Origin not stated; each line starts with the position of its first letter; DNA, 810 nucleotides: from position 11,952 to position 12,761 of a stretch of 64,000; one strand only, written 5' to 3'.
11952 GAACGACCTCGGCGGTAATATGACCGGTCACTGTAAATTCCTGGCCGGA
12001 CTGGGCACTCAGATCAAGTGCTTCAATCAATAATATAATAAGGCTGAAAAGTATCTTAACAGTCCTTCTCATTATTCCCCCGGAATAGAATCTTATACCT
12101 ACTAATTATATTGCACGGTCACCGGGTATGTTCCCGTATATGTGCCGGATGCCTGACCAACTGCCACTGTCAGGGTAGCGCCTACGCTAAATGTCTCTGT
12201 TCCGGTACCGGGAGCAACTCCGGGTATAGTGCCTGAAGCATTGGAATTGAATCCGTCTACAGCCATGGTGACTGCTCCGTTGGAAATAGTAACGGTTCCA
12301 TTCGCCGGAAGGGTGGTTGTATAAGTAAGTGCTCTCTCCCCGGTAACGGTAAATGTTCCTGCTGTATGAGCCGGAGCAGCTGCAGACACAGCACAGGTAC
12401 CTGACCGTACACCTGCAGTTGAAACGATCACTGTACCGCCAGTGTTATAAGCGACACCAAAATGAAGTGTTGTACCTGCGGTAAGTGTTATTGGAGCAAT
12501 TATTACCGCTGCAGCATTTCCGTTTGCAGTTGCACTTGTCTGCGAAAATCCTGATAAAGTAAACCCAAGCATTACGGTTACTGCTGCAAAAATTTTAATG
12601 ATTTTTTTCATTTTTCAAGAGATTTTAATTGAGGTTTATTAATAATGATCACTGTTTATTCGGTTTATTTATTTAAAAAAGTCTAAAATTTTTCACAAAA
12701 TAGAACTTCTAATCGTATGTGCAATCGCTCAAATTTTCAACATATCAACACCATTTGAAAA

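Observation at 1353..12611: Chaperone-usher-like fibre locus built from DUF4402 subunits in a Bacteroidota background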

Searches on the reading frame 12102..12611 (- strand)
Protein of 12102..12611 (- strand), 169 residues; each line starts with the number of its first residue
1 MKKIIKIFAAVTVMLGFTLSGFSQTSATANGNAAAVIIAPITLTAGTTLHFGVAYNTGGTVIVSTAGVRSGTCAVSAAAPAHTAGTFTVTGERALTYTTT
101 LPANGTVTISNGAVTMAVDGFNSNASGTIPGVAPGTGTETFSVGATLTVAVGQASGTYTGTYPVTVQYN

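Call 3: search_protein_families(library=pfam, proteins=[window:12102-12611:-], max_evalue=0.1)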
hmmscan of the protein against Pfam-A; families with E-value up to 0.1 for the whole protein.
window:12102-12611:- (169 aa): 2 families
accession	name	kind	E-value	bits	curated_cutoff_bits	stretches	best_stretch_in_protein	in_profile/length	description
PF14352.11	DUF4402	-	2.5e-25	90.1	25.2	1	41-168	1-129/129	Domain of unknown function (DUF4402)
PF05955.16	Herpes_gp2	-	0.035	14.1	25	1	74-133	92-151/226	Equine herpesvirus glycoprotein gp2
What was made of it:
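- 12102..12611 (-): DUF4402 subunit A (169 aa). Signal peptide, then an N-terminal extension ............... Candidate major pilin. PF14352 E 2.5e-25 (call 3).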

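Call 6: search_protein_families(library=ncbifam, proteins=[window:12102-12611:-], max_evalue=0.1)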
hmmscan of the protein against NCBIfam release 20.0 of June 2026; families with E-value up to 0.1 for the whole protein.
window:12102-12611:- (169 aa): 0 families

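Call 10: search_solved_structures(query=window:12102-12611:-, max_evalue=10)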
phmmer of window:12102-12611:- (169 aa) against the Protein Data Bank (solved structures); distinct sequences matched with E-value up to 10: 1.
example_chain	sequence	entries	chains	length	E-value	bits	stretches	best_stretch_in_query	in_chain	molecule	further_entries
1ee6_A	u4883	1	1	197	0.75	13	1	73-129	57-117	PECTATE LYASE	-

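Call 22: find_homologous_proteins(query=window:12102-12611:-, max_evalue=0.001)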
Query window:12102-12611:- (169 aa): 126 proteins with E <= 0.001 among 884 candidates; the best 120 are listed.
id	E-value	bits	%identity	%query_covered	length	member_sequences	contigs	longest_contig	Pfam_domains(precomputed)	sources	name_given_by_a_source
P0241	2.5e-78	279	85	100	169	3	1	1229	PF14352.12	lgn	-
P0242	9.3e-74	264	82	100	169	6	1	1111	PF14352.12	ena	-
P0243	5.4e-68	246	79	100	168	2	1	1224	PF14352.12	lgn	-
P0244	1.4e-66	241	82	100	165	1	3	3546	PF14352.12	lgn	-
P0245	8.7e-64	232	79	100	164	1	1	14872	PF14352.12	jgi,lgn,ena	-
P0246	1.1e-59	219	71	100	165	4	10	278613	PF14352.12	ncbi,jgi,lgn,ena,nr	ncbi:MAG TPA: DUF4402 domain-containing protein [Bacteroidales bacterium]|nr:DUF4402 domain-containi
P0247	9.8e-58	212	72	100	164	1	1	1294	PF14352.12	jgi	jgi:Mat/Ecp fimbriae major subunit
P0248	3.1e-54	201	67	100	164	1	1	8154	PF14352.12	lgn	-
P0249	9.0e-52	193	66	100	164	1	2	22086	PF14352.12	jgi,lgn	jgi:hypothetical protein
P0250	4.2e-51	191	65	100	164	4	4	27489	PF14352.12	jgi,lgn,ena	-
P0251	2.2e-48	182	64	100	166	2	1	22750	PF14352.12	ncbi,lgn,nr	ncbi:MAG: DUF4402 domain-containing protein [Bacteroidia bacterium]|nr:DUF4402 domain-containing pro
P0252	1.0e-44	170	63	100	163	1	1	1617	PF14352.12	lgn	-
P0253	4.7e-42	161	61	100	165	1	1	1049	PF14352.12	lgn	-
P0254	6.0e-40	155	57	100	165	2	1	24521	PF14352.12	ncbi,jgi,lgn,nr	ncbi:MAG: DUF4402 domain-containing protein [Bacteroidales bacterium]|jgi:hypothetical protein|nr:DU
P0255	4.3e-39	152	61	100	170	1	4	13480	PF14352.12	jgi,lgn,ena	jgi:predicted small secreted protein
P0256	1.8e-38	150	58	100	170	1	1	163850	PF14352.12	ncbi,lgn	-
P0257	1.0e-36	144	74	54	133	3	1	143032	PF14352.12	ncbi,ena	-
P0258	4.3e-36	142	56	100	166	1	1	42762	PF14352.12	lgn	-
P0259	2.6e-31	127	50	100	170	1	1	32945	PF14352.12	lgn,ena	-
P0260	1.7e-26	111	56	84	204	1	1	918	PF14352.12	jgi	jgi:hypothetical protein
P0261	2.0e-25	107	47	100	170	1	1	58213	PF14352.12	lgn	-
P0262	3.7e-24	103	48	100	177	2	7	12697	PF14352.12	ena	-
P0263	7.3e-24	102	51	91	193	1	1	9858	PF14352.12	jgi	jgi:hypothetical protein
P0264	8.5e-24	102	46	98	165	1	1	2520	PF14352.12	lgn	-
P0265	2.8e-22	97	46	100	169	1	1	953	PF14352.12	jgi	jgi:hypothetical protein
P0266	9.2e-21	92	47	99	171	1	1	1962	PF14352.12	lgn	-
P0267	5.3e-20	90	42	100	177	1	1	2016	PF14352.12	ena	-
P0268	1.2e-19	89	46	100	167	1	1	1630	PF14352.12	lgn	-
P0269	1.8e-19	88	49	80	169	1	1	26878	PF14352.12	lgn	-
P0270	3.6e-19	87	42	100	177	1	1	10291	PF14352.12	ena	-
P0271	6.0e-19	86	45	100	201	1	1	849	PF14352.12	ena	-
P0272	6.8e-19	86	37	100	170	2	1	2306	PF14352.12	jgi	-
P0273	7.2e-19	86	49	77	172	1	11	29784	PF14352.12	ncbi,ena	-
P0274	1.0e-18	86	53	71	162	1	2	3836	PF14352.12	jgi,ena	-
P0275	1.2e-18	85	49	77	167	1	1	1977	PF14352.12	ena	-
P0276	1.3e-18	85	42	100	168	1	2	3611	PF14352.12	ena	-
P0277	1.9e-18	85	47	79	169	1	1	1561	PF14352.12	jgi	jgi:spore coat protein U-like protein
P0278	2.6e-18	84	45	100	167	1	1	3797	PF14352.12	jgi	jgi:hypothetical protein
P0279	1.7e-17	82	42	84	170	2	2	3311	PF14352.12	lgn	-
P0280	1.9e-17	82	43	100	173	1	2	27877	PF14352.12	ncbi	-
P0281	2.3e-17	81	45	78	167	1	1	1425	PF14352.12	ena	-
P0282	2.6e-17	81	45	98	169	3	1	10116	PF14352.12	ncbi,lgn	-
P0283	3.1e-17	81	46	77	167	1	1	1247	PF14352.12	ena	-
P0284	7.2e-17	80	45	76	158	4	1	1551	PF14352.12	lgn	-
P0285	1.1e-16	79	41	99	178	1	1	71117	PF14352.12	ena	-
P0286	1.8e-16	78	45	79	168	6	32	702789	PF14352.12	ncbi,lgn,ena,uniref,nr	ncbi:DUF4402 domain-containing protein [Novosphingobium sp.]|uniref:DUF4402 domain-containing protei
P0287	2.0e-16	78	43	79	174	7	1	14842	PF14352.12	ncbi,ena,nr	ncbi:MAG: DUF4402 domain-containing protein [Pedobacter sp.]|nr:MAG: DUF4402 domain-containing prote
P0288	2.9e-16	78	45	79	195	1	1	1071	PF14352.12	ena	-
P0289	3.2e-16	78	39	100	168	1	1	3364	PF14352.12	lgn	-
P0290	3.8e-16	77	38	98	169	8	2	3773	PF14352.12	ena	-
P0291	4.4e-16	77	44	100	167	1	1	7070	PF14352.12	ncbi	-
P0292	6.9e-16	77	42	100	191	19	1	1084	PF14352.12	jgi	jgi:hypothetical protein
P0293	7.0e-16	77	45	79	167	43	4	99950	PF14352.12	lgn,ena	-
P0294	7.8e-16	76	42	85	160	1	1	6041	PF14352.12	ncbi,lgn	-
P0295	1.0e-15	76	44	79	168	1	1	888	PF14352.12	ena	-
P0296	1.8e-15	75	41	100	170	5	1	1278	PF14352.12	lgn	-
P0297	2.0e-15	75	42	78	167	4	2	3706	PF14352.12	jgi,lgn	jgi:large exoprotein involved in heme utilization and adhesion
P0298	2.3e-15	75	50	71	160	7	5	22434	PF14352.12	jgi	jgi:hypothetical protein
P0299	5.3e-15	74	46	79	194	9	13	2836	PF14352.12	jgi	jgi:hypothetical protein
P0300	5.6e-15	74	37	98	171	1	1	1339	PF14352.12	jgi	-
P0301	9.8e-15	73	41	79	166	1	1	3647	PF14352.12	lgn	-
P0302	2.0e-14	72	43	99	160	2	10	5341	PF14352.12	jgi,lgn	-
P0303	2.7e-14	71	48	72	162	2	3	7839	PF14352.12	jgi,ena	-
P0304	4.8e-14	71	41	100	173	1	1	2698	PF14352.12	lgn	-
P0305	9.9e-14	70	41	100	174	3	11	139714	PF14352.12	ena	-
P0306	1.2e-13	69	43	85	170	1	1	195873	PF14352.12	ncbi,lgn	-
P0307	4.9e-13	67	45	76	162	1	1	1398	PF14352.12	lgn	-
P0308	5.0e-13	67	47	71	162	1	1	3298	PF14352.12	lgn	-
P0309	1.2e-12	66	44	66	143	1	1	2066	PF14352.12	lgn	-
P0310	1.5e-12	66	39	99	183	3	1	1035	PF14352.12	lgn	-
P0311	4.3e-12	64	42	78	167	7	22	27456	PF14352.12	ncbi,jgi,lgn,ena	-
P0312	4.9e-12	64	45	71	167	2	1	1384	PF14352.12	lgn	-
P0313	5.5e-12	64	39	100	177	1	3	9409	PF14352.12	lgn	-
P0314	1.7e-11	62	42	96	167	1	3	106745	PF14352.12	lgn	-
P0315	1.8e-11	62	42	79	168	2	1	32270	PF14352.12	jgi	jgi:hypothetical protein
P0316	3.7e-11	61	37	99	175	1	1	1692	PF14352.12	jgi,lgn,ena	-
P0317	3.8e-11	61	42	82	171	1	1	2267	PF14352.12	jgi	jgi:hypothetical protein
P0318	6.6e-11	60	37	79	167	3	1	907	PF14352.12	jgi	jgi:hypothetical protein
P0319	9.2e-11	60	39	82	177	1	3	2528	PF14352.12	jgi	jgi:hypothetical protein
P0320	1.4e-10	59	42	80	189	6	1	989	PF14352.12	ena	-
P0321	1.4e-10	59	40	100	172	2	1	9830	PF14352.12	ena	-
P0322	2.0e-10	59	42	66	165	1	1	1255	PF14352.12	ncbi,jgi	jgi:hypothetical protein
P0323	2.3e-10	59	39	97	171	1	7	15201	PF14352.12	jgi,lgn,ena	-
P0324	2.5e-10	59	38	100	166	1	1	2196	PF14352.12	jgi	jgi:hypothetical protein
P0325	3.6e-10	58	42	85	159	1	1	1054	PF14352.12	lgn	-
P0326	8.2e-10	57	40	76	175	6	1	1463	PF14352.12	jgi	jgi:hypothetical protein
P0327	9.0e-10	57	36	76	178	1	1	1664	PF14352.12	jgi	jgi:hypothetical protein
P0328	1.1e-9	56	36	76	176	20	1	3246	PF14352.12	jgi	jgi:hypothetical protein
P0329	1.2e-9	56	40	66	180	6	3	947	PF14352.12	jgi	jgi:hypothetical protein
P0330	1.5e-9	56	38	76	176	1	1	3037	PF14352.12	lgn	-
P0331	2.2e-9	55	38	77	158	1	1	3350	PF14352.12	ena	-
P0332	2.2e-9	55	36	76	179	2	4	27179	PF14352.12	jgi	jgi:hypothetical protein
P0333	3.2e-9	55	44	71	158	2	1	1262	PF14352.12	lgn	-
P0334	4.3e-9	54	42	71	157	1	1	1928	PF14352.12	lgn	-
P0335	5.4e-9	54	38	76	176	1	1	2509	PF14352.12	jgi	jgi:hypothetical protein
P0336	5.5e-9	54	35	76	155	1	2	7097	PF14352.12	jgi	jgi:hypothetical protein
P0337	5.6e-9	54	38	83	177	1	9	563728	PF14352.12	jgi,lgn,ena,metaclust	metaclust:\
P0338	6.5e-9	54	36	82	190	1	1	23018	PF14352.12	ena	-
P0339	9.3e-9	53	42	76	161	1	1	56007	PF14352.12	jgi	jgi:hypothetical protein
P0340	1.1e-8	53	39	76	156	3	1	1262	PF14352.12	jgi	jgi:hypothetical protein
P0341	1.5e-8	53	38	99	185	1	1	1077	PF14352.12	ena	-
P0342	3.1e-8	52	38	84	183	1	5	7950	PF14352.12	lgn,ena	-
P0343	3.9e-8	51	39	83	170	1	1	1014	PF14352.12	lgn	-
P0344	4.3e-8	51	44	75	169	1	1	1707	PF14352.12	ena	-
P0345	7.0e-8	51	40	67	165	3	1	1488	PF14352.12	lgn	-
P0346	7.8e-8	50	34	95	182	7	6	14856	PF14352.12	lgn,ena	-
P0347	8.3e-8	50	42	75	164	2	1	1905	PF14352.12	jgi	jgi:hypothetical protein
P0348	9.5e-8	50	36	86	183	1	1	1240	PF14352.12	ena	-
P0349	1.1e-7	50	39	76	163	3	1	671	PF14352.12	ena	-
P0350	1.5e-7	49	34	99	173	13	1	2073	PF14352.12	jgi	jgi:hypothetical protein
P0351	1.6e-7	49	38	78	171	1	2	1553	PF14352.12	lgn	-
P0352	1.6e-7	49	38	66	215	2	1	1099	PF14352.12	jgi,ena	jgi:hypothetical protein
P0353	2.5e-7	49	36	75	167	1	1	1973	PF14352.12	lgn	-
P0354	4.3e-7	48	37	82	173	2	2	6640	PF14352.12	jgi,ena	-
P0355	4.3e-7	48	41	82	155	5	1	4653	PF14352.12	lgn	-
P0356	4.9e-7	48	40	46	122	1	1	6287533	PF14352.12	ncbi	-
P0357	8.0e-7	47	46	52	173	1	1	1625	PF14352.12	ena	-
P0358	1.1e-6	47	38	88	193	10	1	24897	PF14352.12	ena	-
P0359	2.1e-6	46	48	38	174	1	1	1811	PF14352.12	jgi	jgi:hypothetical protein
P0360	3.6e-6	45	37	66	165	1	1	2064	PF14352.12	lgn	-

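Call 28: search_solved_structures(query=A4, max_evalue=10, show_alignments=4)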
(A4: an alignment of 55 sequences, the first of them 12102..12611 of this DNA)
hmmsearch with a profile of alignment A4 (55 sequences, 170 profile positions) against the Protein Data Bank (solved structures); distinct sequences matched with E-value up to 10: 24.
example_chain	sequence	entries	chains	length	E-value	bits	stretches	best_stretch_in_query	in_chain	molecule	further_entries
2vtu_J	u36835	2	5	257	2.2e-06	30.9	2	50-134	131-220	MS2 COAT PROTEIN | COAT PROTEIN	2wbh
1una_A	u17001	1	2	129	0.0012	22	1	56-130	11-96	GA UNASSEMBLED COAT PROTEIN DIMER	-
1gav_A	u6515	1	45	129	0.0015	21.6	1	56-135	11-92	BACTERIOPHAGE GA PROTEIN CAPSID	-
8y3v_A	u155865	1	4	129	0.0048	20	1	51-134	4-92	Capsid protein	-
2b2d_A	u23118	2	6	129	0.0071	19.5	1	51-135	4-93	Coat protein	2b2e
1zse_A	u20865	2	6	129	0.0083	19.3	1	51-134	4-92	Coat protein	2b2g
8y3t_A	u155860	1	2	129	0.0086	19.2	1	51-134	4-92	Capsid protein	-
9oh5_A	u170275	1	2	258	0.0094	19.1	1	50-134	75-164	MS2 CPM58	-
2bq5_A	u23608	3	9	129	0.0096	19.1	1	51-134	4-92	COAT PROTEIN | MS2 COAT PROTEIN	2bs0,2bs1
8y3n_A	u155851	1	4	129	0.01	19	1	51-134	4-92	Capsid protein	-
2bny_A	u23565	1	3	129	0.011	18.8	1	51-134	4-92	MS2 COAT PROTEIN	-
1aq3_A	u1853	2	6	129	0.013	18.6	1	51-134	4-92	PROTEIN (BACTERIOPHAGE MS2 COAT PROTEIN) | BACTERIOPHAGE MS2 CAPSID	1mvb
1bms_A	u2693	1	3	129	0.014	18.5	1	51-134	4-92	BACTERIOPHAGE MS2 CAPSID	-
5tc1_A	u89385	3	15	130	0.015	18.5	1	51-134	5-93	Capsid protein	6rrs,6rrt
1u1y_A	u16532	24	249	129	0.015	18.5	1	51-134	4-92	Coat protein | PROTEIN (BACTERIOPHAGE MS2 COAT PROTEIN) | PROTEIN (RNA BACTERIOPHAGE MS2 COAT PROTEIN)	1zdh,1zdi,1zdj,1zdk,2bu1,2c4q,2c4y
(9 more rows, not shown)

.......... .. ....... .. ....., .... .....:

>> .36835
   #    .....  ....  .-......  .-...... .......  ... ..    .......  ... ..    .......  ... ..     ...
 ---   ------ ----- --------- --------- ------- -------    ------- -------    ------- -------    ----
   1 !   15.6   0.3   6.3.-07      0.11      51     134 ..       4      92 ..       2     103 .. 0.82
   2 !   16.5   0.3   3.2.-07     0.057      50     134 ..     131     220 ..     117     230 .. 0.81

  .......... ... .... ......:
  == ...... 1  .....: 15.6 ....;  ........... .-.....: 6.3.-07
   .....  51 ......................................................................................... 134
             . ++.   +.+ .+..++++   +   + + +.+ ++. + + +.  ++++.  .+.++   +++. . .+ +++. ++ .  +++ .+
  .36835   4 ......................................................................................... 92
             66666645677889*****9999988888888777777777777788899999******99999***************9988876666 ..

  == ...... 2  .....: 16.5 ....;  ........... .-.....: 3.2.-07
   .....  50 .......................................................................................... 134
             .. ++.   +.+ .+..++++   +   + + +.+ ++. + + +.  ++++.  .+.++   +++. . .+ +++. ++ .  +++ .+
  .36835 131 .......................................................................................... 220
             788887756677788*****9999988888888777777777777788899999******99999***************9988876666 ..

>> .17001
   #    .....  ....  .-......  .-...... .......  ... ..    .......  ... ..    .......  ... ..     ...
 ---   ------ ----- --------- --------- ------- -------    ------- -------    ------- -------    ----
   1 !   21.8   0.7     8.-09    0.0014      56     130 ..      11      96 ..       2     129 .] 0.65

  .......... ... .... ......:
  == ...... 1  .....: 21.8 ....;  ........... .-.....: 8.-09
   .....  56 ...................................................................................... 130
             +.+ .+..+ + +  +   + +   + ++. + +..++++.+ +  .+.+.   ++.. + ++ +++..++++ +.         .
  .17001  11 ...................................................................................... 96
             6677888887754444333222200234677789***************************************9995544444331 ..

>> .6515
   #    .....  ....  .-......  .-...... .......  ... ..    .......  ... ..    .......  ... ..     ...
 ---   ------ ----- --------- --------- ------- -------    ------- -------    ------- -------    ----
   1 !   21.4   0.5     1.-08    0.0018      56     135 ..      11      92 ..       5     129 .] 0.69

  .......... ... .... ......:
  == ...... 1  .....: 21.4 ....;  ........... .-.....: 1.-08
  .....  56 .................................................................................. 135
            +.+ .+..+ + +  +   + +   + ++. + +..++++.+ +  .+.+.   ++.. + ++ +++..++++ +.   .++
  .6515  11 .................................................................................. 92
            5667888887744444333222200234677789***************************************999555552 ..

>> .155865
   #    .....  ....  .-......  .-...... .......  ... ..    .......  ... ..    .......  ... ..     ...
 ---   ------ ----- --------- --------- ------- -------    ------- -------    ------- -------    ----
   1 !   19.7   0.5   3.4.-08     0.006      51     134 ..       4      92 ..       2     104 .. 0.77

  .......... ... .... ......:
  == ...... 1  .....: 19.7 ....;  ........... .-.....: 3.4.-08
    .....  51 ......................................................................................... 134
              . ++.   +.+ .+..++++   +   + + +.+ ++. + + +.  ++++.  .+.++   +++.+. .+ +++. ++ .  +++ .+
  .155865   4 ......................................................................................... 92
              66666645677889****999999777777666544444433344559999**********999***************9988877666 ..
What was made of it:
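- Tried and rejected: The DUF4402 profile hit levivirus coat proteins: MS2 tandem dimer E 2e-6, GA E 1e-3 (call 28).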

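Call 36: find_encoding_contigs(protein=P0286, flank=8000, max_places=3)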
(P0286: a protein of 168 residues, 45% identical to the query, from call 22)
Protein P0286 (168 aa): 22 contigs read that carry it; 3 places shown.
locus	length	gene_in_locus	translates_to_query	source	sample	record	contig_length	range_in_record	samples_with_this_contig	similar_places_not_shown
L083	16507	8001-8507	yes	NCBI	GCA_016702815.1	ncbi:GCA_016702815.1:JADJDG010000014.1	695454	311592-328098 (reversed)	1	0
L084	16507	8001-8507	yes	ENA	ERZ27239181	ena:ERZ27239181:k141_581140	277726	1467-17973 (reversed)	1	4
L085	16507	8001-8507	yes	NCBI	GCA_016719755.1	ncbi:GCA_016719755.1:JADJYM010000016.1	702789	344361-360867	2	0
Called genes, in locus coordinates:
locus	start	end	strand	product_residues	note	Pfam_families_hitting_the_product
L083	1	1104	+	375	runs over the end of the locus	PF13181:TPR_8 (faint), PF05118:Asp_Arg_Hydrox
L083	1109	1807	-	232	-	PF01738:DLH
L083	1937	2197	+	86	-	PF20099:DUF6489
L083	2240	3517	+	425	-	PF10396:TrmE_N, PF12631:MnmE_helical, PF01926:MMR_HSR1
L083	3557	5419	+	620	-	PF01134:GIDA, PF12831:FAD_oxidored, PF21680:GIDA_C_1st, PF13932:SAM_GIDA_C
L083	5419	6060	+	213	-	PF02527:GidB, PF05175:MTS (weak)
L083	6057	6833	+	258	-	PF00142:Fer4_NifH (weak), PF01656:CbiA, PF02374:ArsA_ATPase (weak), PF09140:MipZ, PF10609:ParA, PF13614:AAA_31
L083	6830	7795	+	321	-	PF02195:ParB_N, PF17762:HTH_ParB, PF23552:ParB_C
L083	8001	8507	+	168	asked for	PF14352:DUF4402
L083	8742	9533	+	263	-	-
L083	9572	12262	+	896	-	-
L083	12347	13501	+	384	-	PF02771:Acyl-CoA_dh_N, PF02770:Acyl-CoA_dh_M, PF00441:Acyl-CoA_dh_1, PF08028:Acyl-CoA_dh_2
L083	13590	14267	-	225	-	-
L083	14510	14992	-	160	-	PF01590:GAF, PF13185:GAF_2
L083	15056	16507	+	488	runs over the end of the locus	PF22807:TrAA12, PF07995:GSDH, PF22807:TrAA12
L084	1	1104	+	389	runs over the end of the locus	PF13181:TPR_8 (faint), PF05118:Asp_Arg_Hydrox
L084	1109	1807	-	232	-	PF01738:DLH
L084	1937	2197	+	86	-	PF20099:DUF6489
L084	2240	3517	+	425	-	PF10396:TrmE_N, PF12631:MnmE_helical, PF01926:MMR_HSR1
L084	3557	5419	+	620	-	PF01134:GIDA, PF12831:FAD_oxidored, PF21680:GIDA_C_1st, PF13932:SAM_GIDA_C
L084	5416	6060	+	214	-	PF02527:GidB, PF05175:MTS (weak)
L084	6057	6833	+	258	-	PF00142:Fer4_NifH (weak), PF01656:CbiA, PF02374:ArsA_ATPase (weak), PF09140:MipZ, PF10609:ParA, PF13614:AAA_31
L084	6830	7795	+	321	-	PF02195:ParB_N, PF17762:HTH_ParB, PF23552:ParB_C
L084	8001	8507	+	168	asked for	PF14352:DUF4402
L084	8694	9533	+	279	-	-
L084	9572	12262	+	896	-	-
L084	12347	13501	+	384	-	PF02771:Acyl-CoA_dh_N, PF02770:Acyl-CoA_dh_M, PF00441:Acyl-CoA_dh_1, PF08028:Acyl-CoA_dh_2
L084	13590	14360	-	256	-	PF05433:Rick_17kDa_Anti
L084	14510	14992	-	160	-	PF01590:GAF, PF13185:GAF_2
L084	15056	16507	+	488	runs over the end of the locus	PF22807:TrAA12, PF07995:GSDH, PF22807:TrAA12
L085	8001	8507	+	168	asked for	PF14352:DUF4402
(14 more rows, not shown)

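Call 37: find_encoding_contigs(protein=P0337, flank=8000, max_places=2)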
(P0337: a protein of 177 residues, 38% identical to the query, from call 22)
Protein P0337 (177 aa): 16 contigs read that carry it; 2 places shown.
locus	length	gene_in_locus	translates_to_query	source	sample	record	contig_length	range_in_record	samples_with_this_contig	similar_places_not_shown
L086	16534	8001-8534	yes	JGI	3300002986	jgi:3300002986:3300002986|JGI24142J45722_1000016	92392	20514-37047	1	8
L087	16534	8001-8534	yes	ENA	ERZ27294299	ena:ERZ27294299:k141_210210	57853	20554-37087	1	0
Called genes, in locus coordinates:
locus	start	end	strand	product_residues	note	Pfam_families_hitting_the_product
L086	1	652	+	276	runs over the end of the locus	PF00072:Response_reg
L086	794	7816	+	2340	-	PF21722:Gly_rich_2, PF18962:Por_Secre_tail (weak)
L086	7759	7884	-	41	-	-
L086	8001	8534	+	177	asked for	PF14352:DUF4402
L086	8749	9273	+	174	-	PF14352:DUF4402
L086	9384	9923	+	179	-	PF14352:DUF4402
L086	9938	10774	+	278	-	-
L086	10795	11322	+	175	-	PF14352:DUF4402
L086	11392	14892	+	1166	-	PF17210:SdrD_B (faint), PF13620:CarboxypepD_reg (weak), PF00691:OmpA, PF05036:SPOR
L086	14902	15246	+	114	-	-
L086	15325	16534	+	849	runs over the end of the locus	PF04023:FeoA, PF00009:GTP_EFTU (faint), PF01926:MMR_HSR1, PF02421:FeoB_N, PF17910:FeoB_Cyto, PF07670:Gate, PF07664:FeoB_C, PF07670:Gate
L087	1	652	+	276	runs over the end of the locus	PF00072:Response_reg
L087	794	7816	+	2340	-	PF21722:Gly_rich_2, PF18962:Por_Secre_tail (weak)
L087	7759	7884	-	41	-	-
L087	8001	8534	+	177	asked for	PF14352:DUF4402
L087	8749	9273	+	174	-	PF14352:DUF4402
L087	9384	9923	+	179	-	PF14352:DUF4402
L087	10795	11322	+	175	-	PF14352:DUF4402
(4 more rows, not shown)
